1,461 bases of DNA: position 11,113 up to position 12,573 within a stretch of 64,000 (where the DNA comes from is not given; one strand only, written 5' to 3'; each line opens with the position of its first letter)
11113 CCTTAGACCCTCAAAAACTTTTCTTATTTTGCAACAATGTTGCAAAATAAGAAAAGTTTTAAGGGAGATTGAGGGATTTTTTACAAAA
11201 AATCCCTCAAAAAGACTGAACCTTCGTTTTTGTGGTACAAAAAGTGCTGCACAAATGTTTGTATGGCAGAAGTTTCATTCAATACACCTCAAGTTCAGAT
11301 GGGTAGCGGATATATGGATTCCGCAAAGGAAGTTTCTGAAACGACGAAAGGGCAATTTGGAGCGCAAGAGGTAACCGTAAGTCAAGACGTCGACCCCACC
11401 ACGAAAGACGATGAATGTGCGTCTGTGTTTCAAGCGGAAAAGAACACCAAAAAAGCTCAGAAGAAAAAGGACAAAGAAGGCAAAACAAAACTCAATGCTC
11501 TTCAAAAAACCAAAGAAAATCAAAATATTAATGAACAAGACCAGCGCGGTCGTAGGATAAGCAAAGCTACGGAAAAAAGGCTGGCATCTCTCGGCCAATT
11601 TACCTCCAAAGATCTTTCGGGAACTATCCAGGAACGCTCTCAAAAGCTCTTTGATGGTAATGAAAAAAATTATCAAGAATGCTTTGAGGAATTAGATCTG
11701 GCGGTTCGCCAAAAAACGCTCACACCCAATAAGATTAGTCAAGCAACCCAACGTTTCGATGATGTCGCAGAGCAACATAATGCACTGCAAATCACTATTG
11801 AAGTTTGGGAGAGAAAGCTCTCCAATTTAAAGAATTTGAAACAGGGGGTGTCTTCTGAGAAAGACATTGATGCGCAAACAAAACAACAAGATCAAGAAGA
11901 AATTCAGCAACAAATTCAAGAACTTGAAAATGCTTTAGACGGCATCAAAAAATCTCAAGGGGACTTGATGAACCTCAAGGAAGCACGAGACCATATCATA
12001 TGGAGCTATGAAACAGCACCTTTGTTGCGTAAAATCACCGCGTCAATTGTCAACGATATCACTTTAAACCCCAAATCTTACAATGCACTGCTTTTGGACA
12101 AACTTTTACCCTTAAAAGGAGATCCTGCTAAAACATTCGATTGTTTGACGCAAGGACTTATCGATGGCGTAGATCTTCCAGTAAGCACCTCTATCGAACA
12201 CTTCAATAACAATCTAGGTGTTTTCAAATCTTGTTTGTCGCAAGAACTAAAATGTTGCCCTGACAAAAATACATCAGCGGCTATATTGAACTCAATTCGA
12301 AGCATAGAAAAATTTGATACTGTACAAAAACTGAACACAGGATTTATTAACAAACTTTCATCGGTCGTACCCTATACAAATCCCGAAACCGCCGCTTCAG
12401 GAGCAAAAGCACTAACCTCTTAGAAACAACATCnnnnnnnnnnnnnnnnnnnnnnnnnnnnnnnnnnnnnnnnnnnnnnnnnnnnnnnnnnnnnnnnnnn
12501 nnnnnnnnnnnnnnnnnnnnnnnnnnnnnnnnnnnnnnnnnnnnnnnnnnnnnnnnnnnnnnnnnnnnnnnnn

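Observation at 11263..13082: Three-gene unit: orphan coiled-coil protein, 92-aa acidic protein and CesT-like chaperone (candidate T3S effector-chaperone module)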

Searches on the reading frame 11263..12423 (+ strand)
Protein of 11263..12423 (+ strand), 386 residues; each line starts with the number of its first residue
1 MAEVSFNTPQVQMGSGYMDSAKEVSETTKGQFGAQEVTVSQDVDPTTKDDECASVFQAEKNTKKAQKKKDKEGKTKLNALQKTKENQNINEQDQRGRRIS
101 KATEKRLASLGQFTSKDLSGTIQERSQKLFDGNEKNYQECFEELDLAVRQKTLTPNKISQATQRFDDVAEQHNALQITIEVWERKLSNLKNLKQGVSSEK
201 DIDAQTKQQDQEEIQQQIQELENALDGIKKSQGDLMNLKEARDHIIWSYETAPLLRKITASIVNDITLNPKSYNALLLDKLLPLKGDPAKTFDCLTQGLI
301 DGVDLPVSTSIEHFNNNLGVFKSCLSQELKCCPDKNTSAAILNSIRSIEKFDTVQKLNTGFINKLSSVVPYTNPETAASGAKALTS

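Call 5: search_protein_families(library=pfam, proteins=[window:11263-12423:+], max_evalue=1)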
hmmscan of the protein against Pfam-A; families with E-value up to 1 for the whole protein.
window:11263-12423:+ (386 aa): 0 families

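Call 7: search_protein_families(library=ncbifam, proteins=[window:11263-12423:+], max_evalue=1)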
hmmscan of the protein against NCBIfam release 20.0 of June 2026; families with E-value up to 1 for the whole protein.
window:11263-12423:+ (386 aa): 5 families
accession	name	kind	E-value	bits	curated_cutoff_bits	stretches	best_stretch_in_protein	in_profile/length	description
NF052600.1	sept_pore_FraI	equivalog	0.072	12.9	225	1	153-189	173-209/216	septal nanopore formation protein FraI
NF045780.1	TrlF_fam_ATP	equivalog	0.24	10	350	1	58-245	477-673/944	TrlF family AAA-like ATPase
TIGR02168.1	SMC_prok_B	equivalog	0.46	8.1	567.35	1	31-235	247-454/1181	chromosome segregation protein SMC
NF041034.1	Rad50_Sulf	equivalog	0.68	7.7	1000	0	63-250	357-534/872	DNA double-strand break repair ATPase Rad50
TIGR01843.1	type_I_hlyD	subfamily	0.85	8.5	208.65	0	77-232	71-225/422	HlyD family type I secretion periplasmic adaptor subunit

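Call 8: search_solved_structures(query=window:11263-12423:+, max_evalue=10)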
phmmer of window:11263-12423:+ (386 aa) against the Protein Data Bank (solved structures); distinct sequences matched with E-value up to 10: 6.
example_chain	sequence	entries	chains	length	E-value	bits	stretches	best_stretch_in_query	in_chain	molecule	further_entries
4kht_A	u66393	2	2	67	0.026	16.9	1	199-246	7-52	Gp41 helix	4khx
7o41_D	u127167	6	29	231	0.13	14.6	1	120-186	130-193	TrwG protein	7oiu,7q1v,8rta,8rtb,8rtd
1gk6_A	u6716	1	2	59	0.42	13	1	210-250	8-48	VIMENTIN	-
7x6f_A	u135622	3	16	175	0.63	12.4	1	145-199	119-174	Quorum-sensing regulator protein G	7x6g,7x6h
7jtk_I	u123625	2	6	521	1.3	11.4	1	178-234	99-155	Flagellar radial spoke protein 5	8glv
7jrj_H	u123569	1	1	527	1.3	11.3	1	178-234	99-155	Flagellar radial spoke protein 5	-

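Call 10: find_homologous_proteins(query=window:11263-12423:+)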
Query window:11263-12423:+ (386 aa): 52 proteins with E <= 0.001 among 4246 candidates.
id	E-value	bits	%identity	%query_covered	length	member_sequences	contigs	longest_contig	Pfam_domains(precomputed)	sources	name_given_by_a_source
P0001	5.5e-236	800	98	98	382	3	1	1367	-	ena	-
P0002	3.9e-195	666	86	97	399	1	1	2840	-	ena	-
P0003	4.4e-147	508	66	96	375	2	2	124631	-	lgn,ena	-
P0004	4.0e-145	501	65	96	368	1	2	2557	-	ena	-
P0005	3.1e-144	498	64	96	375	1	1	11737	-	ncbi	ncbi:MAG: hypothetical protein ACSW8C_01555 [bacterium]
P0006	1.1e-142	493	64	97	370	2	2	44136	-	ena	-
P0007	1.9e-128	447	59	97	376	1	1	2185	-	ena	-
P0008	1.3e-126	440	62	96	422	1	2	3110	-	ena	-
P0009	3.1e-125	436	63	92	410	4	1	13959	-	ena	-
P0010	2.5e-113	397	56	90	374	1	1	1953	-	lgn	-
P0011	9.2e-108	379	56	92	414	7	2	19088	-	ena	-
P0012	2.4e-96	341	49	95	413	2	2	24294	-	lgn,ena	-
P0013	2.5e-96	341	49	95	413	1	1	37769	-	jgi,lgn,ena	jgi:chromosome segregation ATPase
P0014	1.4e-94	335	49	94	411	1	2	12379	-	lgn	-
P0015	3.0e-89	318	47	95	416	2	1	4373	-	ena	-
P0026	2.0e-83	299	44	89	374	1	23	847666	-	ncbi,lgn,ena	-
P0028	7.2e-83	297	45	94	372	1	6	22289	-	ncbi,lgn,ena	-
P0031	8.9e-80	287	44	92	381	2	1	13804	-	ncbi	-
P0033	7.9e-77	277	43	90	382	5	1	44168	-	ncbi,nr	ncbi:MAG: hypothetical protein J6Z25_03900 [Opitutales bacterium]|nr:hypothetical protein [Opitutale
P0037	1.4e-74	269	42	90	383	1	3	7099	-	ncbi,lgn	-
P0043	4.4e-68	248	41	92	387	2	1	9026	-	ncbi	-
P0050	5.8e-30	123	30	88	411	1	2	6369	-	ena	-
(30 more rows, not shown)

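Call 13: find_encoding_contigs(protein=P0026, flank=10000, max_places=3)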
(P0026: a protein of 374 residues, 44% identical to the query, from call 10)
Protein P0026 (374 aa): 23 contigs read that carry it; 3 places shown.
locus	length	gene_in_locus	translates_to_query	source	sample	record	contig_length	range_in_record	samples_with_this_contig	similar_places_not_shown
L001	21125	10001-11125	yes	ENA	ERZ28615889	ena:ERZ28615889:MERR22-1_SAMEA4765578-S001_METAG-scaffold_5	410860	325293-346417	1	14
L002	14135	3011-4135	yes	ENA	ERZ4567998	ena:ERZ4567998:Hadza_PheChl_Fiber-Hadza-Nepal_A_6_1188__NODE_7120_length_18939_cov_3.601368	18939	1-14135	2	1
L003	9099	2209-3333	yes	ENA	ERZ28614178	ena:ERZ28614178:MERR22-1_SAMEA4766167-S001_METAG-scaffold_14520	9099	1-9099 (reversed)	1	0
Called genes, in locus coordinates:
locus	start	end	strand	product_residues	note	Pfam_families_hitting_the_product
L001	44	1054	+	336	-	-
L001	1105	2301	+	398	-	PF00365:PFK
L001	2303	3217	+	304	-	PF00698:Acyl_transf_1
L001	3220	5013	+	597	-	PF00009:GTP_EFTU, PF03144:GTP_EFTU_D2, PF22042:EF-G_D2 (weak), PF14492:EFG_III (faint), PF00679:EFG_C, PF06421:LepA_C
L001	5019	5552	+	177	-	-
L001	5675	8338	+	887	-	PF01411:tRNA-synt_2c, PF07973:tRNA_SAD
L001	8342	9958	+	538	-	PF00501:AMP-binding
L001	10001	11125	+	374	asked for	-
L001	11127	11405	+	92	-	PF09059:TyeA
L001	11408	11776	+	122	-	PF21665:Type_III_SycN (weak)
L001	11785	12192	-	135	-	PF02021:UPF0102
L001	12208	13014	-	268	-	PF01066:CDP-OH_P_transf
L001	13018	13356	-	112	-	-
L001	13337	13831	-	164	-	-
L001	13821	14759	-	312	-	PF00890:FAD_binding_2 (faint), PF01134:GIDA (faint), PF01266:DAO (faint), PF03486:HI0933_like (faint), PF07992:Pyr_redox_2, PF12831:FAD_oxidored (faint), PF13738:Pyr_redox_3, PF00070:Pyr_redox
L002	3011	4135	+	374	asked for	-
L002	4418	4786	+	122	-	PF21665:Type_III_SycN (weak)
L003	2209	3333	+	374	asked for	-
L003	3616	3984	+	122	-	PF21665:Type_III_SycN (weak)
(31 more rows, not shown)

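Call 14: find_encoding_contigs(protein=P0050, flank=10000, max_places=3)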
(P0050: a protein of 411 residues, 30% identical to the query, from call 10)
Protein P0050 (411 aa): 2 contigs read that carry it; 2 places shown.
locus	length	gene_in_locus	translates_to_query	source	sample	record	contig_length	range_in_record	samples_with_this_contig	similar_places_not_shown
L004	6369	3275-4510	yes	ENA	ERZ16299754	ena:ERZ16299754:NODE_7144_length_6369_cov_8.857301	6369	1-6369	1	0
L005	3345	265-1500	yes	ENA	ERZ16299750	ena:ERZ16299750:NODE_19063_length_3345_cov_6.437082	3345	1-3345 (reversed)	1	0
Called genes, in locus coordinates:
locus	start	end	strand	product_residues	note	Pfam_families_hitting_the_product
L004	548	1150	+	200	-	-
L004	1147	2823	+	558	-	-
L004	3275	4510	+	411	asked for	-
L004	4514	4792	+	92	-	PF09059:TyeA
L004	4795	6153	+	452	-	PF00359:PTS_EIIA_2, PF21755:DacZ_P (weak), PF02457:DAC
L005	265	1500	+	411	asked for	-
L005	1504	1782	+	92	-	PF09059:TyeA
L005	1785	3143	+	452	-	PF00359:PTS_EIIA_2, PF21755:DacZ_P (weak), PF02457:DAC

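Call 20: search_solved_structures(query=A1, max_evalue=10, show_alignments=2)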
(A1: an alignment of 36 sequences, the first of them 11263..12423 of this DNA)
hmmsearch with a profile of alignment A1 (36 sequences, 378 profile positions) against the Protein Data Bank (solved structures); distinct sequences matched with E-value up to 10: 15.
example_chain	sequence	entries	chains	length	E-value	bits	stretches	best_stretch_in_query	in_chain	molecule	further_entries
8uu8_I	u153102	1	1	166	0.021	16.7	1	158-198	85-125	Large ribosomal subunit protein uL10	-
8amr_A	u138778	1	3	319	0.033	16.1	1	166-243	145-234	Tripartite motif-containing protein 3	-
3j9w_BJ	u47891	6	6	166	0.049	15.5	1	86-197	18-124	50S ribosomal protein uL10 | 50S ribosomal protein L10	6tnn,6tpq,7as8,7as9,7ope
5njt_b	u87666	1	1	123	0.05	15.5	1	86-196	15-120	50S ribosomal protein L10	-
7o5b_p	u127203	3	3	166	0.053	15.4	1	86-197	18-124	50S ribosomal protein L10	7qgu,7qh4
7emf_0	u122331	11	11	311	0.12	14.3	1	286-331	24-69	Mediator of RNA polymerase II transcription subunit 27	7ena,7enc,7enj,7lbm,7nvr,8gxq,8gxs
4ax8_A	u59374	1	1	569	0.16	13.9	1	211-254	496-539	WBDD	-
9qxt_E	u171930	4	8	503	0.18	13.7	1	190-259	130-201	JetA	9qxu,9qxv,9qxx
8q72_E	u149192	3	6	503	0.18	13.7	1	190-259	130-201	JetA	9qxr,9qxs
8as8_E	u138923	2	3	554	0.2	13.5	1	190-259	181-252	JetA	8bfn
6w1s_V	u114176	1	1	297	0.36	12.7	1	286-331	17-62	Mediator of RNA polymerase II transcription subunit 27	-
4azs_A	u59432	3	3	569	0.37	12.7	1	211-254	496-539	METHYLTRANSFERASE WBDD | WBDD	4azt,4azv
8t1i_V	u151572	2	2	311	0.38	12.6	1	286-331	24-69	Mediator of RNA polymerase II transcription subunit 27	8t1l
7cx5_A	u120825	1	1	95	1.9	10.3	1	249-280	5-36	Transcriptional regulatory protein CssR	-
6nr8_4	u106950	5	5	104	5.3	8.8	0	203-239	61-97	Prefoldin subunit 4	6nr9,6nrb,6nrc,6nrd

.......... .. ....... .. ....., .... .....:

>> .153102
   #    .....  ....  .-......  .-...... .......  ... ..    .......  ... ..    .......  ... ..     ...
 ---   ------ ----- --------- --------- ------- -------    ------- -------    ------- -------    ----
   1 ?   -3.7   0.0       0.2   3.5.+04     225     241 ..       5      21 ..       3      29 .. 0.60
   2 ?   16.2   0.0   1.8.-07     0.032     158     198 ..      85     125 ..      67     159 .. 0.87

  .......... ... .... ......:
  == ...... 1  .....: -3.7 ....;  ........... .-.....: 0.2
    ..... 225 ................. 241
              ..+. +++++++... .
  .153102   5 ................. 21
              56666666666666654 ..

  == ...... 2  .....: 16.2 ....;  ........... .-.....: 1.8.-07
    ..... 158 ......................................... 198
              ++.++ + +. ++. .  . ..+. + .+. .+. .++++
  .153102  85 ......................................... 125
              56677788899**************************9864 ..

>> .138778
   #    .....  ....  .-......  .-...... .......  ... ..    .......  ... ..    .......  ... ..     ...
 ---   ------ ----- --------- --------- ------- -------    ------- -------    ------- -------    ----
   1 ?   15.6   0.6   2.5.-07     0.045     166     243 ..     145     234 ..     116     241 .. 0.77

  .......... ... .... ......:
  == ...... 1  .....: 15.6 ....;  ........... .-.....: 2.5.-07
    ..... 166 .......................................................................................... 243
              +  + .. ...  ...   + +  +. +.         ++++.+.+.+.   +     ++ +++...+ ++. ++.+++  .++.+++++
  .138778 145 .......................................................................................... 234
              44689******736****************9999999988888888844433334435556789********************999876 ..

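Call 27: predict_structure(alignment_id=A1)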
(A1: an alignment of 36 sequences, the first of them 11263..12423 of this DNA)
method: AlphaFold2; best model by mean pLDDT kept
length: 386 residues; sequences in the alignment: 36
mean_pLDDT: 69.0   pTM: 0.46
mean pLDDT of the five models: 69.0, 67.8, 67.3, 65.2, 64.6
residues with pLDDT >= 90: 71; 70-90: 158; 50-70: 60; < 50: 97
segments of 3 or more residues with pLDDT < 50: 1-32, 34-44, 46-54, 69-96, 262-266, 379-386
pLDDT, mean of each block of 10 residues (from residue 1): 30 27 37 42 46 50 51 45 42 50 84 89 82 89 93 91 89 94 93 82 82 90 94 84 75 60 51 72 74 75 65 75 78 75 81 77 73 51 43
secondary structure, 60 per line:
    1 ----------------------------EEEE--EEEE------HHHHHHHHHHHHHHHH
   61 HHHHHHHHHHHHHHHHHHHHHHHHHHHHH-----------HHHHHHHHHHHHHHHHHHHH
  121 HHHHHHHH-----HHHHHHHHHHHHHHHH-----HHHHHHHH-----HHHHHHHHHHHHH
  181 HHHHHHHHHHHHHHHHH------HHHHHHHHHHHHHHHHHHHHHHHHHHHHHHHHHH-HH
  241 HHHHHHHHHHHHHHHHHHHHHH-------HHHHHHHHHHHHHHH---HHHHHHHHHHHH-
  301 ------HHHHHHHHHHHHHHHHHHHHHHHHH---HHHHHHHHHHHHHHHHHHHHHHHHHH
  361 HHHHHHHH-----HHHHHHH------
elements in order: E29-32 E35-38 H45-89 H101-128 H134-149 H155-162 H168-197 H204-237 H239-262 H270-284 H288-299 H307-331 H335-368 H374-380

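Call 31: list_cluster_members(proteins=[P0026, P0028, P0031, P0043, P0037, P0005, P0033])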
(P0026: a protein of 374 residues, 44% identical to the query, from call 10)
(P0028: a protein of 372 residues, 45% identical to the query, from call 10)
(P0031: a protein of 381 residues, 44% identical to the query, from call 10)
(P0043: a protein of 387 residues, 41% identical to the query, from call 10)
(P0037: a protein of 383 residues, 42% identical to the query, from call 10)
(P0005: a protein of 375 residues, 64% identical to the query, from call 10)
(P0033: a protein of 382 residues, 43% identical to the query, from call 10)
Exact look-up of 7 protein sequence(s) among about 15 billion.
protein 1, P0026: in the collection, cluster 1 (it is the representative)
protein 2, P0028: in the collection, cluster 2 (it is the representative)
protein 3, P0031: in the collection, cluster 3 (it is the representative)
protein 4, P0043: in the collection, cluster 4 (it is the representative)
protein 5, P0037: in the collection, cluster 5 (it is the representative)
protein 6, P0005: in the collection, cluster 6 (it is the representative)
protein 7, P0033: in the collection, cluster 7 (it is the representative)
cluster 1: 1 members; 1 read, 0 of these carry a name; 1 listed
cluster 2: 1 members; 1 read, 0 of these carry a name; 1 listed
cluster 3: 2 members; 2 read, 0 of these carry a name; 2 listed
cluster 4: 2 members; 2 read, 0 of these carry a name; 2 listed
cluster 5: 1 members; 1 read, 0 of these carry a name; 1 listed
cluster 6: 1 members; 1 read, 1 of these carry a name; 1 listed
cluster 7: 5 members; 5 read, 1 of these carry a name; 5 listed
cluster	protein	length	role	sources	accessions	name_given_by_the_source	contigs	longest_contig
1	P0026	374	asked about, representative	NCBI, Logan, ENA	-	-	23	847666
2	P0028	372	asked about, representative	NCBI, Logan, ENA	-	-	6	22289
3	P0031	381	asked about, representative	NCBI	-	-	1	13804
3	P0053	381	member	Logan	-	-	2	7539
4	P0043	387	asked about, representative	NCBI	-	-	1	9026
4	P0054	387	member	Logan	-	-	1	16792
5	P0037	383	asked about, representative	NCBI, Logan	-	-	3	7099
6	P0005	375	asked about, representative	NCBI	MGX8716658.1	MAG: hypothetical protein ACSW8C_01555 [bacterium]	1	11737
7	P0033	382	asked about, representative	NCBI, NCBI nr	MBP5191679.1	MAG: hypothetical protein J6Z25_03900 [Opitutales bacterium] | hypothetical protein [Opitutales bacterium]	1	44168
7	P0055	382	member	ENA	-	-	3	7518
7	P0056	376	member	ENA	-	-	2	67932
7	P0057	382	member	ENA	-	-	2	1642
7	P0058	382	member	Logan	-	-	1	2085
